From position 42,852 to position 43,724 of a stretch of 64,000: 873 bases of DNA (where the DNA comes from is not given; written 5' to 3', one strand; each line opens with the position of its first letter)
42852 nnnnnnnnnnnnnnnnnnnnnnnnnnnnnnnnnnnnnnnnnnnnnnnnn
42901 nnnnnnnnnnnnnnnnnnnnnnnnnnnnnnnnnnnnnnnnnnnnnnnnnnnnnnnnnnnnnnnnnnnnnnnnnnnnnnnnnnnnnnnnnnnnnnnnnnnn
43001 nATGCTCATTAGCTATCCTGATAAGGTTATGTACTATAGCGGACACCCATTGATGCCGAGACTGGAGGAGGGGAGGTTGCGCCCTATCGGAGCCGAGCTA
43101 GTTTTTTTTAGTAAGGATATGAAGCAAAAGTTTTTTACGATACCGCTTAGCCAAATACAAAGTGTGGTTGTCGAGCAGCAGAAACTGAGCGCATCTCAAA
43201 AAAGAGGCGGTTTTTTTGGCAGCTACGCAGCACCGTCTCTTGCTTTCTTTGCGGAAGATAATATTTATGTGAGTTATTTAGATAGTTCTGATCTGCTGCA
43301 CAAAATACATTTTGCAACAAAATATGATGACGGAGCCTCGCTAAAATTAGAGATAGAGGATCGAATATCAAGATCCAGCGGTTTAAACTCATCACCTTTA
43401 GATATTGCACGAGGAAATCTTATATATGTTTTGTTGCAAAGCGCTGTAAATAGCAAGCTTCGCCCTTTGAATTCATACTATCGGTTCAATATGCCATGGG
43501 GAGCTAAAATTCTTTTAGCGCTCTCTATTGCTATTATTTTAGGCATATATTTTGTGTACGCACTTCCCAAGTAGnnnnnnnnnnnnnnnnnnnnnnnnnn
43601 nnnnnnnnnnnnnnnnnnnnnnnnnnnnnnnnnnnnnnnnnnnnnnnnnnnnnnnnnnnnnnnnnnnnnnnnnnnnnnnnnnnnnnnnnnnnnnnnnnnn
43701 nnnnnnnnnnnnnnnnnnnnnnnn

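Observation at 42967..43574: Low-GC orphan gene with a consensus promoter abutting its start codon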

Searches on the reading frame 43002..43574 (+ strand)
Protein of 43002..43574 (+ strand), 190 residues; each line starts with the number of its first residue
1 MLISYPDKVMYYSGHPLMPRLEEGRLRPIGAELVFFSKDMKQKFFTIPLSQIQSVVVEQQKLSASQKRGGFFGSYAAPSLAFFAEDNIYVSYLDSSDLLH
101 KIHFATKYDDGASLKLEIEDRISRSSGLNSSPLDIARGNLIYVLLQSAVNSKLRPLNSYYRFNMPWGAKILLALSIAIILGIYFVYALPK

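Call 6: search_protein_families(library=pfam, proteins=[window:43002-43574:+], max_evalue=10)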
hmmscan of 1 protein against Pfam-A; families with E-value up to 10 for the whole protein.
window:43002-43574:+ (190 aa): 0 families

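Call 9: find_homologous_proteins(query=window:43002-43574:+, max_evalue=0.01)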
Query window:43002-43574:+ (190 aa): 3 proteins with E <= 0.01 among 155 candidates.
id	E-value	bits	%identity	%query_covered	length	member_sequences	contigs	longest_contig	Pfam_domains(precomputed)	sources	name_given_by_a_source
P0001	3.7e-118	410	100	100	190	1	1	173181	-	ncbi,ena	-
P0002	2.2e-85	304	74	100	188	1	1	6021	-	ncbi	-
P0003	1.5e-61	226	62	91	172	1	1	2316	-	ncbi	-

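Call 11: find_encoding_contigs(protein=P0002, flank=10000)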
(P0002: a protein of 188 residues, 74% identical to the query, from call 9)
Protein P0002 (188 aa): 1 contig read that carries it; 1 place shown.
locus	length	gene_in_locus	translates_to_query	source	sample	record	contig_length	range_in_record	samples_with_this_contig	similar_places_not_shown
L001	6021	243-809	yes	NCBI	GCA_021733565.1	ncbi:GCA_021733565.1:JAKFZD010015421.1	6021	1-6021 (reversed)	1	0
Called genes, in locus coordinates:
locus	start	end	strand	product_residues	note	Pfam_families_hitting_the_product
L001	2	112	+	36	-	?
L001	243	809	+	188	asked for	-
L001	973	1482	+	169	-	PF10543:ORF6N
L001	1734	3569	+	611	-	PF00009:GTP_EFTU, PF01926:MMR_HSR1, PF03144:GTP_EFTU_D2, PF00679:EFG_C, PF21018:BipA_C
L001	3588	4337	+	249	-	PF01479:S4, PF00849:PseudoU_synth_2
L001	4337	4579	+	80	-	PF00462:Glutaredoxin, PF05768:Glrx-like (weak), PF13417:GST_N_3 (weak)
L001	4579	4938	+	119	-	PF07238:PilZ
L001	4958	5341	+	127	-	PF07238:PilZ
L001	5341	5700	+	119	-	PF07238:PilZ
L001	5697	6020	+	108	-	?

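Call 12: find_encoding_contigs(protein=P0003, flank=10000)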
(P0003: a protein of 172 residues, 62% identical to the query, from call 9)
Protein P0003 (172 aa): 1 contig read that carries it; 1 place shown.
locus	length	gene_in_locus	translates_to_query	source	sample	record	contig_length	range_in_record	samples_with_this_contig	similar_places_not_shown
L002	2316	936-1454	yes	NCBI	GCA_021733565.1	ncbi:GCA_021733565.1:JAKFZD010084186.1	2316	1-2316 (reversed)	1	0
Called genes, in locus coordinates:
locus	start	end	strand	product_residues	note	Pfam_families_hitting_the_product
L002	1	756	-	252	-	?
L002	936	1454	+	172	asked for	-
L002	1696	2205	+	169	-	PF10543:ORF6N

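Call 13: find_encoding_contigs(protein=P0001, flank=10000)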
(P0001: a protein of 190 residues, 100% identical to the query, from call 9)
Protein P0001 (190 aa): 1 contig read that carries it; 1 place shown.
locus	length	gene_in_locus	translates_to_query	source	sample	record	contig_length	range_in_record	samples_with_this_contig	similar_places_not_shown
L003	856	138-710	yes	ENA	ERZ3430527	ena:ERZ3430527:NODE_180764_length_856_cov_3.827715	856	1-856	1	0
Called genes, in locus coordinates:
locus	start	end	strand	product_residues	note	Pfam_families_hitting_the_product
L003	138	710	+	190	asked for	-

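Call 18: find_related_loci(query=A1, collection=genome_contigs, flank=6000)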
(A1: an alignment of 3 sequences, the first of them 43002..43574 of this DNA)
Query A1 (190 aa) in genome_contigs; peptide patterns used: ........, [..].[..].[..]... (x = any residue, [..] = any of these).
287 stretches matched a pattern, but none encodes a relative of the query by tblastn (E <= 1e-3).

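Call 21: search_protein_families(library=phrogs, proteins=[window:43002-43574:+, L001:973-1482:+], max_evalue=1)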
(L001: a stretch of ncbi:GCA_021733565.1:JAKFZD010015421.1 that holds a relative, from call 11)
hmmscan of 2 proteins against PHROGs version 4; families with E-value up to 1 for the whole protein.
window:43002-43574:+ (190 aa): 0 families

L001:973-1482:+ (169 aa): 13 families
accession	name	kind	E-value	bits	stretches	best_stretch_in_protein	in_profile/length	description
phrog_4792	-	transcription regulation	3.5e-26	93.4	1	8-136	13-141/268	anti-repressor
phrog_1760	-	transcription regulation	4.7e-06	27.4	1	13-104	13-107/232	anti-repressor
phrog_373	-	transcription regulation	5.8e-06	26.8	1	12-126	91-197/373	anti-repressor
phrog_1726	-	transcription regulation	5.9e-06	27.3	1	14-109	11-112/264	anti-repressor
phrog_7755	-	transcription regulation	1.8e-05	25.3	1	11-117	125-230/282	anti-repressor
phrog_63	-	transcription regulation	0.00073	20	1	17-119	129-222/431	anti-repressor Ant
phrog_2657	-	transcription regulation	0.00077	19.8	1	5-136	8-149/243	transcriptional regulator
phrog_2379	-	transcription regulation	0.0011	19.7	1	20-103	20-106/187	anti-repressor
phrog_4608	-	transcription regulation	0.0037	17.9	1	35-154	37-147/268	anti-repressor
phrog_8244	-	unknown function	0.0038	17.4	1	22-103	21-107/383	-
phrog_3344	-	unknown function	0.029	15.6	1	20-65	18-66/77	-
phrog_518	-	transcription regulation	0.038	14.5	1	16-123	18-115/268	Rha-like transcriptional regulator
phrog_19130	-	unknown function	0.04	15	1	40-93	67-121/143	-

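Call 22: search_protein_families(library=padloc, proteins=[window:43002-43574:+, L001:973-1482:+], max_evalue=1)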
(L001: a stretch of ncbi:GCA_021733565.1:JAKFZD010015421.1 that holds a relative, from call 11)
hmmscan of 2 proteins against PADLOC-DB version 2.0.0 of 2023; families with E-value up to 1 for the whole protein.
window:43002-43574:+ (190 aa): 0 families

L001:973-1482:+ (169 aa): 3 families
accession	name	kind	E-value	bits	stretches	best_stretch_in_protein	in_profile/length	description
PDLC04856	PDC-S05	-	1.6e-56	188.8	1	3-163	7-172/177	-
PDLC04869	PDC-S05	-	1.9e-51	173.1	1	2-164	11-174/306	-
PDLC04849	PDC-S05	-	3.7e-42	142.1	1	3-135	5-137/183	-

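Call 23: search_protein_families(library=ncbifam, proteins=[window:43002-43574:+, L001:973-1482:+], max_evalue=0.1)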
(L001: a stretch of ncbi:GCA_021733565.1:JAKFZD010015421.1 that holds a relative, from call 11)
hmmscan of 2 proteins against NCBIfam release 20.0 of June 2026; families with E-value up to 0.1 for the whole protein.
window:43002-43574:+ (190 aa): 0 families

L001:973-1482:+ (169 aa): 0 families

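Call 26: search_protein_representatives(alignment_id=A1)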
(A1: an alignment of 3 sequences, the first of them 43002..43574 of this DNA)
Query: 3 sequences, 189 profile positions. Proteins with E-value up to 0.001 (for the whole library): 18; up to 1e-10: 3; up to 1e-30: 1. The best 18 are listed.
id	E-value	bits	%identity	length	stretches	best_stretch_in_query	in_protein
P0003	3.4e-98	343.4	-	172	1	18-189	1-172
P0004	3.1e-13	66.3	-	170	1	6-117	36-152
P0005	2.1e-11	60.3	-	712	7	76-143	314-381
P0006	1.4e-09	54.4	-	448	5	73-185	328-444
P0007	2.0e-09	53.9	-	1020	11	76-143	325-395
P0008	6.1e-08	49.1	-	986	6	75-113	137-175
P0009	5.8e-07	45.9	-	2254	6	74-114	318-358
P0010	6.3e-07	45.8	-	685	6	76-145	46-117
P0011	1.0e-06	45.0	-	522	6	75-136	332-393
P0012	4.3e-06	43.0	-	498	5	75-150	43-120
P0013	4.7e-06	42.9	-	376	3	85-148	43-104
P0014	5.2e-06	42.8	-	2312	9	76-143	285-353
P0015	8.0e-06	42.2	-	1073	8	77-151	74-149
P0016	1.7e-05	41.1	-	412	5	69-152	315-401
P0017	2.5e-05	40.5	-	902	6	74-124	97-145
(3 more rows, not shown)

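Call 28: predict_structure(alignment_id=A1)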
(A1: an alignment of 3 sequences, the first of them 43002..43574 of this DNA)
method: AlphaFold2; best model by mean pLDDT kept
length: 190 residues; sequences in the alignment: 3
mean_pLDDT: 41.2   pTM: 0.29
mean pLDDT of the five models: 41.2, 40.1, 40.0, 37.8, 37.5
residues with pLDDT >= 90: 0; 70-90: 16; 50-70: 32; < 50: 142
segments of 3 or more residues with pLDDT < 50: 1-23, 51-167
pLDDT, mean of each block of 10 residues (from residue 1): 29 38 49 56 58 40 35 25 26 34 36 33 32 33 36 29 44 77 73
secondary structure, 60 per line:
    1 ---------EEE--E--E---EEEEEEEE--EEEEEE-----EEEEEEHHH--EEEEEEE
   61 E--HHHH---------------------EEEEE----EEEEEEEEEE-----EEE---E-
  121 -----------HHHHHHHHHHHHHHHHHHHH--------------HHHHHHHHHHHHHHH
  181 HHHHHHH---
elements in order: E10-12 E22-29 E32-37 E43-48 E54-61 H64-67 E89-93 E98-107 E113-115 H132-151 H166-187

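Call 30: find_homologous_proteins(query=A2, max_evalue=0.01)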
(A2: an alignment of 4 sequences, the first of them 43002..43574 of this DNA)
Query A2 (4 sequences) (190 aa, profile of the alignment): 4 proteins with E <= 0.01 among 3830 candidates.
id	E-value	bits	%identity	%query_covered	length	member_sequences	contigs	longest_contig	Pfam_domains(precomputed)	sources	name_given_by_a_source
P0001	1.2e-102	360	100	100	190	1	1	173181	-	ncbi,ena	-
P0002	8.0e-100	350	74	100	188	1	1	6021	-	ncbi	-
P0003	1.3e-88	314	62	91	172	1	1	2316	-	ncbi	-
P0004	5.7e-51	191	35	59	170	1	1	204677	-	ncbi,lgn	-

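Call 31: find_encoding_contigs(protein=P0004, flank=8000)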
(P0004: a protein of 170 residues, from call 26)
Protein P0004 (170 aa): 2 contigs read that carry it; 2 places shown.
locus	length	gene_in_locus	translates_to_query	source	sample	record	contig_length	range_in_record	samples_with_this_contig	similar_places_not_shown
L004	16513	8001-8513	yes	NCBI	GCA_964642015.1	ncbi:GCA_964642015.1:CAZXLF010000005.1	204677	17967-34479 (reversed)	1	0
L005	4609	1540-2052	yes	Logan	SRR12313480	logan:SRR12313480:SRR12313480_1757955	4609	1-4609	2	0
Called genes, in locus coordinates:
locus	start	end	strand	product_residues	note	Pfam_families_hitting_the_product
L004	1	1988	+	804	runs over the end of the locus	PF09586:YfhO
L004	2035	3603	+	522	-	PF11104:PilM_2, PF05137:PilN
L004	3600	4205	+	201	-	-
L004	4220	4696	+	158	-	PF16537:T2SSB (weak)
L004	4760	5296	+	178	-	PF01471:PG_binding_1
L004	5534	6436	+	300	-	-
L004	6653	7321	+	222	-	PF19928:DUF6391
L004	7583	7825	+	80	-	-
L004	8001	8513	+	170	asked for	-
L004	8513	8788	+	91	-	-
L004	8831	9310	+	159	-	-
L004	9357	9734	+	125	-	-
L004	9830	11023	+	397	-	PF01435:Peptidase_M48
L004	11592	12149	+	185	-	PF13590:DUF4136 (weak)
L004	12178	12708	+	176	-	PF14235:DUF4337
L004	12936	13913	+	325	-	PF13493:DUF4118, PF00512:HisKA, PF02518:HATPase_c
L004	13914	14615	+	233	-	PF00072:Response_reg, PF00486:Trans_reg_C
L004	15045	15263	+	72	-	-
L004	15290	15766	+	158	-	PF00359:PTS_EIIA_2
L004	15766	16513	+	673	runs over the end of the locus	PF13520:AA_permease_2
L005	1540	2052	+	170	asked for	-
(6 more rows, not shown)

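Call 32: list_cluster_members(proteins=[P0001, P0004, P0002])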
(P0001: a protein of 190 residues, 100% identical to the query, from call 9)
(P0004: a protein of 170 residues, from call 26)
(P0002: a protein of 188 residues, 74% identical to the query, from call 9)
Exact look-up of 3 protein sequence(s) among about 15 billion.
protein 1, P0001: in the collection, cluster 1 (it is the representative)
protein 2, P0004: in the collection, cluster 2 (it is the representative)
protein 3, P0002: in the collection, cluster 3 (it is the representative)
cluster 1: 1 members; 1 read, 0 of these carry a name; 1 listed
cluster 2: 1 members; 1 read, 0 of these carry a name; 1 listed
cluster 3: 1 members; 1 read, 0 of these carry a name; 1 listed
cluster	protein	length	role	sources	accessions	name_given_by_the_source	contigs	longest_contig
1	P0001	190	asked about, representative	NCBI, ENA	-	-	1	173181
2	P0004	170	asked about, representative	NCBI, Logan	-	-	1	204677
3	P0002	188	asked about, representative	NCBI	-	-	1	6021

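Call 43: search_solved_structures(query=A2, max_evalue=10, show_alignments=2)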
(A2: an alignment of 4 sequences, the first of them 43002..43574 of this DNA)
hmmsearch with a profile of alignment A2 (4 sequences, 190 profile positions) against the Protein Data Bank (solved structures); distinct sequences matched with E-value up to 10: 7.
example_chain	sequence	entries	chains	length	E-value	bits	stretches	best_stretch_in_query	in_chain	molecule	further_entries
9cck_C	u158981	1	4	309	0.098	15.7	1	62-110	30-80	Copper-containing nitrite reductase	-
9cck_A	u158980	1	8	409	0.14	15.2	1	62-110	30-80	Copper-containing nitrite reductase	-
8jo4_A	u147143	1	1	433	0.39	13.8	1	81-149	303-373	Substrate of the Dot/Icm secretion system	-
8jo3_A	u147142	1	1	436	0.4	13.7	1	81-149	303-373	Substrate of the Dot/Icm secretion system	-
3tc3_A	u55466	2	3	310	1.1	12.3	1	106-174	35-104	UV damage endonuclease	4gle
1wcs_A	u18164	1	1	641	1.5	11.9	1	86-153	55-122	SIALIDASE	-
2dx5_A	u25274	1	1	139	1.5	11.8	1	11-79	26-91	Vacuolar protein sorting protein 36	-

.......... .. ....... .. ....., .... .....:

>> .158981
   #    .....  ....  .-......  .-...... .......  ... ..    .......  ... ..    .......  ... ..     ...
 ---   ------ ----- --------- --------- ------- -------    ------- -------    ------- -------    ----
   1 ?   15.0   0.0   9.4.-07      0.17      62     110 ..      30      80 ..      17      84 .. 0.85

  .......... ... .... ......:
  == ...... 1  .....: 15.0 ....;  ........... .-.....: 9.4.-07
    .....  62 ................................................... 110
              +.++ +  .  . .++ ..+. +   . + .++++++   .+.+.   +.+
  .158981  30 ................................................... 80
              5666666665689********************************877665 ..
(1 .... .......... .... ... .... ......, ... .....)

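Call 44: search_protein_families(library=pfam, alignment_id=A2, max_evalue=10)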
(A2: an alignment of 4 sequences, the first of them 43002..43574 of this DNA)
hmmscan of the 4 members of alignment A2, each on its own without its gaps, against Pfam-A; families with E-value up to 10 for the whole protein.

A. member 1, window:43002-43574:+ (190 aa): 0 families

B. families by the number of members that match (of 4 scanned): 4 families
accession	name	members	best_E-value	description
PF25400.1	PH_FAN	1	0.0082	FAN protein N-terminal PH domain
PF07406.16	NICE-3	1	0.15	NICE-3 protein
PF07123.17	PsbW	1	0.15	Photosystem II reaction centre W protein (PsbW)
PF07638.17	Sigma70_ECF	1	0.24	ECF sigma factor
